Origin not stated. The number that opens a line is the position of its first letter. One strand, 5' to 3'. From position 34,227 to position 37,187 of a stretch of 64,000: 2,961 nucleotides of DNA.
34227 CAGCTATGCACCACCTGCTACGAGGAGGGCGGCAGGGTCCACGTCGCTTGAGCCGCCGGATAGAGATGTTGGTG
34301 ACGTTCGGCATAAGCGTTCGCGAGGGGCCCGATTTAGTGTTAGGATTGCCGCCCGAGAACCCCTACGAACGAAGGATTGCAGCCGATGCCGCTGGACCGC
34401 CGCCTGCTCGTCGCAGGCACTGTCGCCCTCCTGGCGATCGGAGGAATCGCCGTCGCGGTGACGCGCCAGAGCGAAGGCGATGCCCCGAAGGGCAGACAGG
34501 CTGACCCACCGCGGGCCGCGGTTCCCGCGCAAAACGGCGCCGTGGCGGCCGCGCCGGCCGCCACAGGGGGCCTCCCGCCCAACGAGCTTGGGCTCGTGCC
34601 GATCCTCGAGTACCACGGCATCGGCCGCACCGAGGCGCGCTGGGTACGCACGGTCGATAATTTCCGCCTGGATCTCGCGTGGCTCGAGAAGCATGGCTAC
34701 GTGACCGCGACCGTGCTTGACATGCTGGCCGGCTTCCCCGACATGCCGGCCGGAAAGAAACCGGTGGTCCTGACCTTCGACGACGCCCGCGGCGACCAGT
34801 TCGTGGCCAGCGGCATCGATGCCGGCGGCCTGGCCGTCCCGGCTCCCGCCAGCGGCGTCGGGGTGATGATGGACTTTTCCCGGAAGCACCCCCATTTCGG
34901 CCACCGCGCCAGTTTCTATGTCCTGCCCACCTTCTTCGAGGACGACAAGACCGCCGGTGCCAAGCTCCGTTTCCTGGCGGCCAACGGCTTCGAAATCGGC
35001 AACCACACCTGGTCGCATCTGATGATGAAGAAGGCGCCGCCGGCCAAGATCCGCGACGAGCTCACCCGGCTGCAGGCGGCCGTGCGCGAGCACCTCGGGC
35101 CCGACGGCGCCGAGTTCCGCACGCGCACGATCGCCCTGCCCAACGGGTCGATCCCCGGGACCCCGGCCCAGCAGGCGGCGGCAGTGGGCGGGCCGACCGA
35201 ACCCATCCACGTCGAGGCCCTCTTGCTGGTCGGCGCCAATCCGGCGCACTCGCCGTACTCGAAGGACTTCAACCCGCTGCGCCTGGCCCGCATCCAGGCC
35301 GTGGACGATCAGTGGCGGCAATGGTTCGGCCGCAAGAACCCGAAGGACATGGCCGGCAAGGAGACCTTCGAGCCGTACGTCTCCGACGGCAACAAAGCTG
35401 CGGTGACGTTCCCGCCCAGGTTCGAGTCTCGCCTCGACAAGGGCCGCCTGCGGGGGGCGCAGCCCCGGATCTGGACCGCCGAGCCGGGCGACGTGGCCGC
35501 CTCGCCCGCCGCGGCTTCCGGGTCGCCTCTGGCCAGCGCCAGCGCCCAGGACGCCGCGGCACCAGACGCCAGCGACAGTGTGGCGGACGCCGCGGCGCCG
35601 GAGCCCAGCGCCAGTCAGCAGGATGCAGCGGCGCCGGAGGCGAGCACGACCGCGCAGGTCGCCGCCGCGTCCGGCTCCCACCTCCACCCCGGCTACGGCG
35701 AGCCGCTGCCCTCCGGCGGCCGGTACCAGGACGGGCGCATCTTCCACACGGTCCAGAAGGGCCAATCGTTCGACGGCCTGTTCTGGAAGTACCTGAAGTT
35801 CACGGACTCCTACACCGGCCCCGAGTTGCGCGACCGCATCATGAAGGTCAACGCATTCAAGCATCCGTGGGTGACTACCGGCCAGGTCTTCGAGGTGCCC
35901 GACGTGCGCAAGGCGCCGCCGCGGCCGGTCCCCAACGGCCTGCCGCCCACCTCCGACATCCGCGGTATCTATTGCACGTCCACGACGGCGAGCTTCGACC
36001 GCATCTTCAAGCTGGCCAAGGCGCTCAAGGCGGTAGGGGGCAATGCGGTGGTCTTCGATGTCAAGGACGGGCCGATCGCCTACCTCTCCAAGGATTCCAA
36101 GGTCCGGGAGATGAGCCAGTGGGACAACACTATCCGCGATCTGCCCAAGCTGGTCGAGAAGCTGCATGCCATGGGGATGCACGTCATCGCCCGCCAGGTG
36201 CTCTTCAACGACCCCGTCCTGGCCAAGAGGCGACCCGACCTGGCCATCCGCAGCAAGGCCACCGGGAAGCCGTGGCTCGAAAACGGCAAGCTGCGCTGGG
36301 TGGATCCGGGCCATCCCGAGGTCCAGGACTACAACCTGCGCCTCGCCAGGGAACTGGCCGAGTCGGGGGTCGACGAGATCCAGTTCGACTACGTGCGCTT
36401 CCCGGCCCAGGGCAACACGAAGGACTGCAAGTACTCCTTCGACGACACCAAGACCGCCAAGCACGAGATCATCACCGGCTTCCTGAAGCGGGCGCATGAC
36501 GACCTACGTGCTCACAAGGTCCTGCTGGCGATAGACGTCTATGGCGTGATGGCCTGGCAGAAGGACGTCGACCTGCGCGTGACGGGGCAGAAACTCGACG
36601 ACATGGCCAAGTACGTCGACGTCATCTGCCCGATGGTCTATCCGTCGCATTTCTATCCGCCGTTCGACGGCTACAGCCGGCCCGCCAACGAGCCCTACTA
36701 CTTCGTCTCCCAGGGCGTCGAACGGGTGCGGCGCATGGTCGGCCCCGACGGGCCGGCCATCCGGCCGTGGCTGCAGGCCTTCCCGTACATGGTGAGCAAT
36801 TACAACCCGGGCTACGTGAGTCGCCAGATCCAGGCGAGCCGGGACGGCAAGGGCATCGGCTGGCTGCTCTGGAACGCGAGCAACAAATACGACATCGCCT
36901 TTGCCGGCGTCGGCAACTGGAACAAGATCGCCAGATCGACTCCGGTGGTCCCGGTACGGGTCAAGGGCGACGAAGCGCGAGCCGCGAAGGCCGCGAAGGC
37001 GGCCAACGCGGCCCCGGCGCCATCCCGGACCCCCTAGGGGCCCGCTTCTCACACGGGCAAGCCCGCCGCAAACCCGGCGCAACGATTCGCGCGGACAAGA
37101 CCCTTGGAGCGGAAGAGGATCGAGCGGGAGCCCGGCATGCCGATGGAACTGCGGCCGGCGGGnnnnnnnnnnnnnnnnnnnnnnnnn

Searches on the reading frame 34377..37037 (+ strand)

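Call 31: search_protein_families(library=pfam, proteins=[window:34377-37037:+], max_evalue=0.0001)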
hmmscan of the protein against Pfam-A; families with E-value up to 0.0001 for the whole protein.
window:34377-37037:+ (886 aa): 2 families
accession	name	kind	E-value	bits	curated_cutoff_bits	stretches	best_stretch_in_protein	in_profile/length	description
PF13200.12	DUF4015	-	8.8e-89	298.1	27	1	530-838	1-313/313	Putative glycosyl hydrolase domain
PF01522.26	Polysacc_deac_1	-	2.3e-12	47.4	23.1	1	125-271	4-120/124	Polysaccharide deacetylase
